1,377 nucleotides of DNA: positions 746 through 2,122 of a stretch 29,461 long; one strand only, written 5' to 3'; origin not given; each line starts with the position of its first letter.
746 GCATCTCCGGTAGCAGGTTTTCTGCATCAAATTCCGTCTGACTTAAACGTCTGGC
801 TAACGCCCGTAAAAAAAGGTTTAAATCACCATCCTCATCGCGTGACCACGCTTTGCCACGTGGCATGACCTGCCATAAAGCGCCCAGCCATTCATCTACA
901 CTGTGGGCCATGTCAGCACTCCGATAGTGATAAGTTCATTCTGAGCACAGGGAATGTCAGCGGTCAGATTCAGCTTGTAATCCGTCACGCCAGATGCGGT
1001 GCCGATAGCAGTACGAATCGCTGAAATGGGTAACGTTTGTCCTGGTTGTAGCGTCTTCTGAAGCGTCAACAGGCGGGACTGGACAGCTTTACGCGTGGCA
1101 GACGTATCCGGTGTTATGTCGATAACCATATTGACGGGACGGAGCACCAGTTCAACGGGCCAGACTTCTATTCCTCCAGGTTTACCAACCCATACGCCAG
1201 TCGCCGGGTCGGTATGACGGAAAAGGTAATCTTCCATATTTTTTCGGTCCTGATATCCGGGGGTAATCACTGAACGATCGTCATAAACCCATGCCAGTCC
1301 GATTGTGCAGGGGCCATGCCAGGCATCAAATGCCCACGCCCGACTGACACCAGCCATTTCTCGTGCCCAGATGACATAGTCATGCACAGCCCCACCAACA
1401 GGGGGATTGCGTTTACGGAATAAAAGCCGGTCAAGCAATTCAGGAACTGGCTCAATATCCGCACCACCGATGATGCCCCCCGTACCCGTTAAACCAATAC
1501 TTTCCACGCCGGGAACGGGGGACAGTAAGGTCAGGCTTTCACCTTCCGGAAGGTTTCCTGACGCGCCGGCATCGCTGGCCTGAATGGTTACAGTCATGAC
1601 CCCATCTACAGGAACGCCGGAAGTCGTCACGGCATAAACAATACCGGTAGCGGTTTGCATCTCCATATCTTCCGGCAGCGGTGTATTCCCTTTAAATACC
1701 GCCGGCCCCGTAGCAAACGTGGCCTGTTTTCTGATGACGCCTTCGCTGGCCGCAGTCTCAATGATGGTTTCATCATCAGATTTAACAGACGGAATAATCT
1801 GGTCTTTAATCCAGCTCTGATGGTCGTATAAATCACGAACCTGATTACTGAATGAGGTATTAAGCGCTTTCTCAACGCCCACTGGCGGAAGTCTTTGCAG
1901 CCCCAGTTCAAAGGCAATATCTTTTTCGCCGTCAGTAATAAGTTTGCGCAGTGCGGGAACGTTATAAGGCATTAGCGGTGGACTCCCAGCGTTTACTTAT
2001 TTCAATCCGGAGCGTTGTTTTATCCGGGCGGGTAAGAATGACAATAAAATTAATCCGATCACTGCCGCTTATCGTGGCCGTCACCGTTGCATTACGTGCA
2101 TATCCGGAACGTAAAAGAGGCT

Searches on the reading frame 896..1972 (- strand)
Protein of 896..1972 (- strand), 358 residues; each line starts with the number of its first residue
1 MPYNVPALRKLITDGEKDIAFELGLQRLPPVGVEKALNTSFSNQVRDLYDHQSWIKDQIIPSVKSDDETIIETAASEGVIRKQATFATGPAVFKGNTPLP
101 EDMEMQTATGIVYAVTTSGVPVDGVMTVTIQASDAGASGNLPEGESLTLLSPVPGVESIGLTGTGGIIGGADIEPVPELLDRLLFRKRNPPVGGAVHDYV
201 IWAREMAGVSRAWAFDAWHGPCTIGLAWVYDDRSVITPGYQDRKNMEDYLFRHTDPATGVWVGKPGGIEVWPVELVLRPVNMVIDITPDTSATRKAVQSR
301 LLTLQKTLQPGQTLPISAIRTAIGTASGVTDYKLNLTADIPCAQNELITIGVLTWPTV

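Call 46: find_related_loci(query=window:896-1972:-, collection=viral_contigs, flank=6000)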
Query window:896-1972:- (358 aa) in viral_contigs; peptide patterns used: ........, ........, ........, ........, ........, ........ (x = any residue, [..] = any of these).
45 stretches matched a pattern; 41 encode a relative of the query (tblastn E <= 1e-3); 40 distinct loci.
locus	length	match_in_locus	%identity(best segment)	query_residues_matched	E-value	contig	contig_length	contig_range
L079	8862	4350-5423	100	1-358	0e+0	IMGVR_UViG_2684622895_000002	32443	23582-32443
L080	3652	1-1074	99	1-358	0e+0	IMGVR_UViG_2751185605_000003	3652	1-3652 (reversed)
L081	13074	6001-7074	98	1-358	0e+0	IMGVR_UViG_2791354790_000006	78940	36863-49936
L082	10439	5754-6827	98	1-358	0e+0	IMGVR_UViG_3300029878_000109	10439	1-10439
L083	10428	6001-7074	98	1-358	0e+0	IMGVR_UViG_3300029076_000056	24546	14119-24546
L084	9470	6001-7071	97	1-357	0e+0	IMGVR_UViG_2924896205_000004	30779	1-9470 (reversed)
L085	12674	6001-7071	97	1-357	0e+0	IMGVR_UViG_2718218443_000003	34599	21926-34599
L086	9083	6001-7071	94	1-357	0e+0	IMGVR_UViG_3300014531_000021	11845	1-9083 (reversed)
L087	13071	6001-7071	97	1-357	0e+0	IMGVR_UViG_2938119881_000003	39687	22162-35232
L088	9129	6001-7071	73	1-357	0e+0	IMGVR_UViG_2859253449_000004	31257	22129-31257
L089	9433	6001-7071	73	1-357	2e-180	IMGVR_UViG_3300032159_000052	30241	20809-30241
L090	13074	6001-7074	99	1-358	0e+0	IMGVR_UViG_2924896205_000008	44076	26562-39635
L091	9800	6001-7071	94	1-357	0e+0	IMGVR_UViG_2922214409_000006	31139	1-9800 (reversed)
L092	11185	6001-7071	68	1-357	7e-165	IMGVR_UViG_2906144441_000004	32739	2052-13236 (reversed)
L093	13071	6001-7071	66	1-357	7e-155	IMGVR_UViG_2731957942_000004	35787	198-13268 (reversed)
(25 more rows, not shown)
